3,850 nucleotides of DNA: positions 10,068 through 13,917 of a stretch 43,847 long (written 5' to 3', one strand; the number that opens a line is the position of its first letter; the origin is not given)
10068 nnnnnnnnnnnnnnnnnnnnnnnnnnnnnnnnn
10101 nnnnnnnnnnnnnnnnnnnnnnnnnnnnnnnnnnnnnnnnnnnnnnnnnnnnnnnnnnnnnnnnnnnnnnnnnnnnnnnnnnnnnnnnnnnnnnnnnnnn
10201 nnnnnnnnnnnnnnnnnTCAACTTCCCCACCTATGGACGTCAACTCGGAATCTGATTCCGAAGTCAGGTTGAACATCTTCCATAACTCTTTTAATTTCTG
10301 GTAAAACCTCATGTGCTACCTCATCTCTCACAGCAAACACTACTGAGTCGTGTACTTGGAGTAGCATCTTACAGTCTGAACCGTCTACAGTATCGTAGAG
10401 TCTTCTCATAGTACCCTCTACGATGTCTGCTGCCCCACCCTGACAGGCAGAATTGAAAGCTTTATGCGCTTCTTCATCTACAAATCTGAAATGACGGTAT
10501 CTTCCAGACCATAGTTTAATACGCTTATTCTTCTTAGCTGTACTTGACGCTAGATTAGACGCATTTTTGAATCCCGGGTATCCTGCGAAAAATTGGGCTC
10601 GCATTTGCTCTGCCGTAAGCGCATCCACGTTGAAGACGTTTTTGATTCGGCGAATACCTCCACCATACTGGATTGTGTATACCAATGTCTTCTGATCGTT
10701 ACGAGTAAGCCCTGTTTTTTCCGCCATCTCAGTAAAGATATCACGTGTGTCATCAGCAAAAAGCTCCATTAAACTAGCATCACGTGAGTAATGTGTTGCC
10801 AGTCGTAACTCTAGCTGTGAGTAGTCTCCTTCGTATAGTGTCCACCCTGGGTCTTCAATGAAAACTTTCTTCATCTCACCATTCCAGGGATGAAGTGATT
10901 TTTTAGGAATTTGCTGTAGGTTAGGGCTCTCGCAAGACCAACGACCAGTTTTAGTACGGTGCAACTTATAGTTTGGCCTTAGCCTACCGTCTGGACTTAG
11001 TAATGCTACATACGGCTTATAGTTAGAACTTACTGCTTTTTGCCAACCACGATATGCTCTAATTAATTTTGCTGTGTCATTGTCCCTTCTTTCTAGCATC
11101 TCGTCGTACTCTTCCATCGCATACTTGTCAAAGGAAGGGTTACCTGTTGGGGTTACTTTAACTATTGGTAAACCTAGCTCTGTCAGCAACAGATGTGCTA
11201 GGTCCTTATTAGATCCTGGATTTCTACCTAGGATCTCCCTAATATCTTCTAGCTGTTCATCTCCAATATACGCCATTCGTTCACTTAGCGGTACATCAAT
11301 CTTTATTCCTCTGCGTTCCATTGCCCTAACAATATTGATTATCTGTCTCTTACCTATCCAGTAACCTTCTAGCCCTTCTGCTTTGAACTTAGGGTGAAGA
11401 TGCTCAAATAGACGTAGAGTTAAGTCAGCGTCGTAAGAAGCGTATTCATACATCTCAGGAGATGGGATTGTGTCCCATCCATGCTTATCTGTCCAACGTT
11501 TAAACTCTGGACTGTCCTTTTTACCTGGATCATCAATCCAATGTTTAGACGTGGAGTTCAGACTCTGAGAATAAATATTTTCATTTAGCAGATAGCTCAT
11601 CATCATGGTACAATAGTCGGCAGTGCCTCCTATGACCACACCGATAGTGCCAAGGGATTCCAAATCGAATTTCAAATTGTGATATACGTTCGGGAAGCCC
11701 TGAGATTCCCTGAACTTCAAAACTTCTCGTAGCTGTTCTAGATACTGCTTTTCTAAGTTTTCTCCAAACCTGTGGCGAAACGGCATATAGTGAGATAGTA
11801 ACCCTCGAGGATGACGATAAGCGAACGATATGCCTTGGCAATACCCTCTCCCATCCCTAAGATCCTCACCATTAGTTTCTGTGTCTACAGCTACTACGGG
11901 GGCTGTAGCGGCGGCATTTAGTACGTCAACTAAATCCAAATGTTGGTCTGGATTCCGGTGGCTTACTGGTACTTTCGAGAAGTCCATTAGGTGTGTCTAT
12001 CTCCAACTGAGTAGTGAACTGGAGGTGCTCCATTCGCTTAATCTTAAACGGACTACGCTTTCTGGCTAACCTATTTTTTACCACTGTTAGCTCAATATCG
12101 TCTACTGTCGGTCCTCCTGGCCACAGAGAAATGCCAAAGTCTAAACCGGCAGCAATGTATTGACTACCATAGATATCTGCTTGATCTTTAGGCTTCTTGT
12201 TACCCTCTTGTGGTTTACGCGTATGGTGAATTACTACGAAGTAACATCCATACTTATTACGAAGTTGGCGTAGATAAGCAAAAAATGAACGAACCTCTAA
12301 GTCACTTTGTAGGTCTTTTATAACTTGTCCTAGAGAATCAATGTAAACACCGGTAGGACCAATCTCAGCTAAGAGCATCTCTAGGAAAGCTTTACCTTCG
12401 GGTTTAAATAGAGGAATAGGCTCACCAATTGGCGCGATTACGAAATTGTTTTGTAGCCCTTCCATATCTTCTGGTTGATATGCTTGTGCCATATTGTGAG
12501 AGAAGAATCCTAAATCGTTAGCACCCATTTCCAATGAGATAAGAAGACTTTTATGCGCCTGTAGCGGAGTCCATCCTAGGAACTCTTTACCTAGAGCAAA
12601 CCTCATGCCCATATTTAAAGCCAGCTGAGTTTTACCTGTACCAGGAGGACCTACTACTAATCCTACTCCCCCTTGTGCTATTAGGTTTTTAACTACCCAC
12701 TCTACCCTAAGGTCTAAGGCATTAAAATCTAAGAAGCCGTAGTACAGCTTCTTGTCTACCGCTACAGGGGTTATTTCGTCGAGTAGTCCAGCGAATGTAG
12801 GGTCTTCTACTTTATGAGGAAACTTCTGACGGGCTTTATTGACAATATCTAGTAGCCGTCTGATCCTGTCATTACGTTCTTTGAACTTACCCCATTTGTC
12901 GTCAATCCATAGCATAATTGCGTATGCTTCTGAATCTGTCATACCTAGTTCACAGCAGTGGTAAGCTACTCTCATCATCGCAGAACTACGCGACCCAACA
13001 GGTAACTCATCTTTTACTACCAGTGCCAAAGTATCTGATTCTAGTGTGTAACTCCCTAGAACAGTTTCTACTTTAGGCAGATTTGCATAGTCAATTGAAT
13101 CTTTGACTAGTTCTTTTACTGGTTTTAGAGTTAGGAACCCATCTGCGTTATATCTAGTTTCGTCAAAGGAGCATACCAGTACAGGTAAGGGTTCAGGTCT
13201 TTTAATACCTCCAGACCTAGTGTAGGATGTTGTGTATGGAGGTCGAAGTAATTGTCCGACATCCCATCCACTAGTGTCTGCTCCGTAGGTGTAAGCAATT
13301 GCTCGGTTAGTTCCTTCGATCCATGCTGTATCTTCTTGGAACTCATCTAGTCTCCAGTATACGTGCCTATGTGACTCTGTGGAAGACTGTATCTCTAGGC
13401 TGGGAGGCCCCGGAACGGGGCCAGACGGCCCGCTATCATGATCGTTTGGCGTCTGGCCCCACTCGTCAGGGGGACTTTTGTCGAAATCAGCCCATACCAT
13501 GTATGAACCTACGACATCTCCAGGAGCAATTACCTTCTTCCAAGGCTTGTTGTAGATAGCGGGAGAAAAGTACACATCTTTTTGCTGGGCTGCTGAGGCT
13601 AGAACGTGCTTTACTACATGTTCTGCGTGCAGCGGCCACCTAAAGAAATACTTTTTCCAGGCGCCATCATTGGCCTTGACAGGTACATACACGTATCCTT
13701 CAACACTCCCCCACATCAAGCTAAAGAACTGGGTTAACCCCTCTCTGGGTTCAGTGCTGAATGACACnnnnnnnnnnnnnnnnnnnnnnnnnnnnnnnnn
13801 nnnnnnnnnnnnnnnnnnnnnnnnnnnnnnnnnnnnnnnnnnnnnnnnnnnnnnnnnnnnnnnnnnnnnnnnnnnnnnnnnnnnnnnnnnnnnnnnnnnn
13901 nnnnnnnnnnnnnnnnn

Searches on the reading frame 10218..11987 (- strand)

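Call 11: search_protein_families(library=pfam, proteins=[window:10218-11987:-], max_evalue=0.001)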
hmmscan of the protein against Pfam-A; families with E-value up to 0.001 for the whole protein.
window:10218-11987:- (589 aa): 2 families
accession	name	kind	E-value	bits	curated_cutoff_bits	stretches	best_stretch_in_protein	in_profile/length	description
PF00476.26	DNA_pol_A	-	3.3e-60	204.5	34.3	1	246-585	19-374/381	DNA polymerase family A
PF01612.26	DNA_pol_A_exo1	-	2.9e-14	53.7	23.6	1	15-200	6-171/173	3'-5' exonuclease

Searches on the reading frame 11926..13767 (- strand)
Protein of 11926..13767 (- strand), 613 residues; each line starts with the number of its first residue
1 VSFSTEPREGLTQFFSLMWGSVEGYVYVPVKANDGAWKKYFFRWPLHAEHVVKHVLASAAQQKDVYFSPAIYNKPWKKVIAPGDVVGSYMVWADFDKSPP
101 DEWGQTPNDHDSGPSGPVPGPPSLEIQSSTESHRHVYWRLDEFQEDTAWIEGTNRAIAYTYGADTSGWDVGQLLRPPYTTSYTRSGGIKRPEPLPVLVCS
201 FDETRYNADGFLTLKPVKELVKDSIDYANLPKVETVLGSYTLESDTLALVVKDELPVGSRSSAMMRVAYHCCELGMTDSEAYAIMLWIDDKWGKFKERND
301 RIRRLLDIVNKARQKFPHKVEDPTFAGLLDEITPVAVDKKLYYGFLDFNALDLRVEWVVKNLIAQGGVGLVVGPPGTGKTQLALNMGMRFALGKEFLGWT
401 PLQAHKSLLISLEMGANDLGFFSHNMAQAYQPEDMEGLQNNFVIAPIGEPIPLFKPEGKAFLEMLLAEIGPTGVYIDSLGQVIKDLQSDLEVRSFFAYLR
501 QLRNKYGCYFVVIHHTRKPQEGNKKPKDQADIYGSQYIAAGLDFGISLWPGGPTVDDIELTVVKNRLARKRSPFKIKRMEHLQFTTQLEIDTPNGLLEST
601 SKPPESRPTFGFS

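Call 11: search_protein_families(library=pfam, proteins=[window:11926-13767:-], max_evalue=0.001)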
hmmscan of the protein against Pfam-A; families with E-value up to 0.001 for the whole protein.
window:11926-13767:- (613 aa): 1 family
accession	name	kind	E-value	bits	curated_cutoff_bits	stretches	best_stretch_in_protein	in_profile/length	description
PF13481.12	AAA_25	-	1.4e-23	84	27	1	348-520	15-194/195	AAA domain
